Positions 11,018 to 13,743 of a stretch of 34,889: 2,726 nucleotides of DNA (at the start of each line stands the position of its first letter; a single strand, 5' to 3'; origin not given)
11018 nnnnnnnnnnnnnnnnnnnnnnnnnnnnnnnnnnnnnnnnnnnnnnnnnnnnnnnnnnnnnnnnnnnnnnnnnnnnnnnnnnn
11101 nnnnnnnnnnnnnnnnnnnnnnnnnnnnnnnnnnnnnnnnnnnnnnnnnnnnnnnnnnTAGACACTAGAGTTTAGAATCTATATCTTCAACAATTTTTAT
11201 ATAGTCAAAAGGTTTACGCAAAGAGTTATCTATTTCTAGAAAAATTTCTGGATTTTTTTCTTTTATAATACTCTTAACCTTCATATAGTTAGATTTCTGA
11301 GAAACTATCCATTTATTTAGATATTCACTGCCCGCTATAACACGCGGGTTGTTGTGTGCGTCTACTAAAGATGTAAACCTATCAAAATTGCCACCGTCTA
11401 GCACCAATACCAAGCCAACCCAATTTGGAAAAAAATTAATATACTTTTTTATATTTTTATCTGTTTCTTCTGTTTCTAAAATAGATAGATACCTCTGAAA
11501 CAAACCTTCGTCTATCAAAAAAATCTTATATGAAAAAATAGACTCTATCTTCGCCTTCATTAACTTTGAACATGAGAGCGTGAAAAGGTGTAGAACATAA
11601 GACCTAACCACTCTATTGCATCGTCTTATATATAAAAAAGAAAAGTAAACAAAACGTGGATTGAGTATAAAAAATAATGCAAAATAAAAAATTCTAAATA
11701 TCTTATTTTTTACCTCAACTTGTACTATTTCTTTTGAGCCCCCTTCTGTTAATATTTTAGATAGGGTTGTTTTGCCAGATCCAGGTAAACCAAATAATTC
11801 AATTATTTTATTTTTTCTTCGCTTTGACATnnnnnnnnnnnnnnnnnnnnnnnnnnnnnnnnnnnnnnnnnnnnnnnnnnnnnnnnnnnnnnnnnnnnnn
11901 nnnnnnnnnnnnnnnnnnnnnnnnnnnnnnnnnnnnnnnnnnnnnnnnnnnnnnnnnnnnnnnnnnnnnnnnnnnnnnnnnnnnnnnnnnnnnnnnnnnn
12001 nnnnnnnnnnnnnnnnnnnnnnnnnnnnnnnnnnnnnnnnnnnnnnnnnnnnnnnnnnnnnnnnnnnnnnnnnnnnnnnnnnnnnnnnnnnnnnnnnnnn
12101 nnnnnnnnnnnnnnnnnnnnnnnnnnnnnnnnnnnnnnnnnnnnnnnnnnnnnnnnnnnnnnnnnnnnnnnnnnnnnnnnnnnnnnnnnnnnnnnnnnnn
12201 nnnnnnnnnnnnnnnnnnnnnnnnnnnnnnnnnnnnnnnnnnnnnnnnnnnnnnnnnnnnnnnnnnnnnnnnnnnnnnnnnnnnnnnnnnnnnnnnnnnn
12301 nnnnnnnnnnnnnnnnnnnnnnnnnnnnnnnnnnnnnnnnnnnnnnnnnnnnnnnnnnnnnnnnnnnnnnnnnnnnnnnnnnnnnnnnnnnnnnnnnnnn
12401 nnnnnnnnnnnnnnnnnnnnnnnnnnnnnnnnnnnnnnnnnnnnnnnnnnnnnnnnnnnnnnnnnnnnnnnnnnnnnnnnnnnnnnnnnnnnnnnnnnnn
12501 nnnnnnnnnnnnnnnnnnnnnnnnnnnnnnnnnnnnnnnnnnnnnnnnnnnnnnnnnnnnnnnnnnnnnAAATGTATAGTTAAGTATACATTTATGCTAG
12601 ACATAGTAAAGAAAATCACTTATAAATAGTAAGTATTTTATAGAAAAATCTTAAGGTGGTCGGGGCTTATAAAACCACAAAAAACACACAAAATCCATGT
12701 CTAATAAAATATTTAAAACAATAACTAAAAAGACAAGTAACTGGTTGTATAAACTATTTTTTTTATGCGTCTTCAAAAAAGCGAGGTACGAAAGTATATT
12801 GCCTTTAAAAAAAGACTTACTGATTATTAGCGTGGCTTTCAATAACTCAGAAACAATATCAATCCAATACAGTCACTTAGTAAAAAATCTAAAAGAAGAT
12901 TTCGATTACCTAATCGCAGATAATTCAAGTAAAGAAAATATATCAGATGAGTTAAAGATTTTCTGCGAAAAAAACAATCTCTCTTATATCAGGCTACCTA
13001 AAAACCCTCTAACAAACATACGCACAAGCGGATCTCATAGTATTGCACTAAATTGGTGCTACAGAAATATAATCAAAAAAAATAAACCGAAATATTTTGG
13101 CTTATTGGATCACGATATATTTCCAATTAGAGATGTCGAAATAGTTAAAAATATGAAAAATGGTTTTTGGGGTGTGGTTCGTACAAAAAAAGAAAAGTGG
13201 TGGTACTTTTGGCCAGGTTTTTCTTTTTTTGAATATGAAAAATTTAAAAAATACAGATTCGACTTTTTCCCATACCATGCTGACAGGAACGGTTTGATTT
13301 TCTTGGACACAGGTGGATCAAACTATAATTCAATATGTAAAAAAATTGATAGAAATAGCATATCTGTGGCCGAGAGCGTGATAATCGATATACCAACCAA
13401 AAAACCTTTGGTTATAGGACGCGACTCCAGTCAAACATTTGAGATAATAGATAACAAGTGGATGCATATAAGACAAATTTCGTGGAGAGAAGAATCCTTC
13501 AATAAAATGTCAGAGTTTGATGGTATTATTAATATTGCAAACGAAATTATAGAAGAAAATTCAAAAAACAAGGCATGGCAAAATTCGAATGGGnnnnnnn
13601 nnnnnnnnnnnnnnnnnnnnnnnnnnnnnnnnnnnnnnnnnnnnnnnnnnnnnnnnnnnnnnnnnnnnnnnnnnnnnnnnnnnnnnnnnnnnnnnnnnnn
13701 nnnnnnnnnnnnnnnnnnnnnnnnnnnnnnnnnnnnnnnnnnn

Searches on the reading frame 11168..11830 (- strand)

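Call 10: search_protein_families(library=pfam, proteins=[window:11168-11830:-], max_evalue=0.001)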
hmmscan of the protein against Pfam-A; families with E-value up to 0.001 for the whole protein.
window:11168-11830:- (221 aa): 0 families

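Call 84: search_protein_families(library=pfam, proteins=[window:11168-11830:-], max_evalue=1)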
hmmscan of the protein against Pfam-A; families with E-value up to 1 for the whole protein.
window:11168-11830:- (221 aa): 13 families
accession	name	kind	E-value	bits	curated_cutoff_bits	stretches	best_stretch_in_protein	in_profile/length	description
PF13238.12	AAA_18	-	0.0013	19.6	29.4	1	10-31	1-22/128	AAA domain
PF20720.3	nSTAND3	-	0.0039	17.3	27.2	1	5-31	15-41/155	Novel STAND NTPase 3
PF13401.12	AAA_22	-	0.0042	17.8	27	1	6-56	4-58/130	AAA domain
PF00004.35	AAA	-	0.0075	17.2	21.2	1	12-39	3-30/131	ATPase family associated with various cellular activities (AAA)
PF00005.33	ABC_tran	-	0.011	16.7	25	1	6-32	10-36/137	ABC transporter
PF24883.2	NPHP3_N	-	0.049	14.3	24.8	1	4-33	19-48/164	Nephrocystin 3, N-terminal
PF13671.12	AAA_33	-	0.068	13.9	27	1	10-28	2-20/143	AAA domain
PF13207.12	AAA_17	-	0.11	13.2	27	1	13-29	1-17/136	AAA domain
PF00931.28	NB-ARC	-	0.13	11.9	23.5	1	4-25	15-36/248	NB-ARC domain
PF23846.1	Cache_WalK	-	0.15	12.9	27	1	160-199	22-63/92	WalK sensor protein kinase Chache domain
PF18751.7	Ploopntkinase3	-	0.2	11.6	27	1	7-36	3-32/187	P-loop Nucleotide Kinase3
PF01293.25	PEPCK_ATP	-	0.2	10.8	26.5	1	11-25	214-228/465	Phosphoenolpyruvate carboxykinase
PF05496.18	RuvB_N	-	0.22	11.7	27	1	10-30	36-56/159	Holliday junction DNA helicase RuvB P-loop domain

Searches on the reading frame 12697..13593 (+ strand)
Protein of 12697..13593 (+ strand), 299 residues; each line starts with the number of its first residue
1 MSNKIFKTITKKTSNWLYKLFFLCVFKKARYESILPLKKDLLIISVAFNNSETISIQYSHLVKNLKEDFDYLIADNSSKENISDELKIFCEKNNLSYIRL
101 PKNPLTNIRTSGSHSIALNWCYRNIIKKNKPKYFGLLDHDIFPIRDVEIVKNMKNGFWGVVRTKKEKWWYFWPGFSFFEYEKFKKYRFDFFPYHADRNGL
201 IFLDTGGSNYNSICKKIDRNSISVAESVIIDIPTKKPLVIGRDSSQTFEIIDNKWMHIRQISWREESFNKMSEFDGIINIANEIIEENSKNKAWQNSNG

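Call 10: search_protein_families(library=pfam, proteins=[window:12697-13593:+], max_evalue=0.001)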
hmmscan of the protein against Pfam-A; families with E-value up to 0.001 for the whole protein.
window:12697-13593:+ (299 aa): 0 families

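Call 84: search_protein_families(library=pfam, proteins=[window:12697-13593:+], max_evalue=1)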
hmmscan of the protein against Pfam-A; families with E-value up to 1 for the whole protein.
window:12697-13593:+ (299 aa): 1 family
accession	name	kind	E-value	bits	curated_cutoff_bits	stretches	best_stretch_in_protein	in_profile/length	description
PF00535.33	Glycos_transf_2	-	0.028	14.8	23.3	1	43-103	2-63/168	Glycosyl transferase family 2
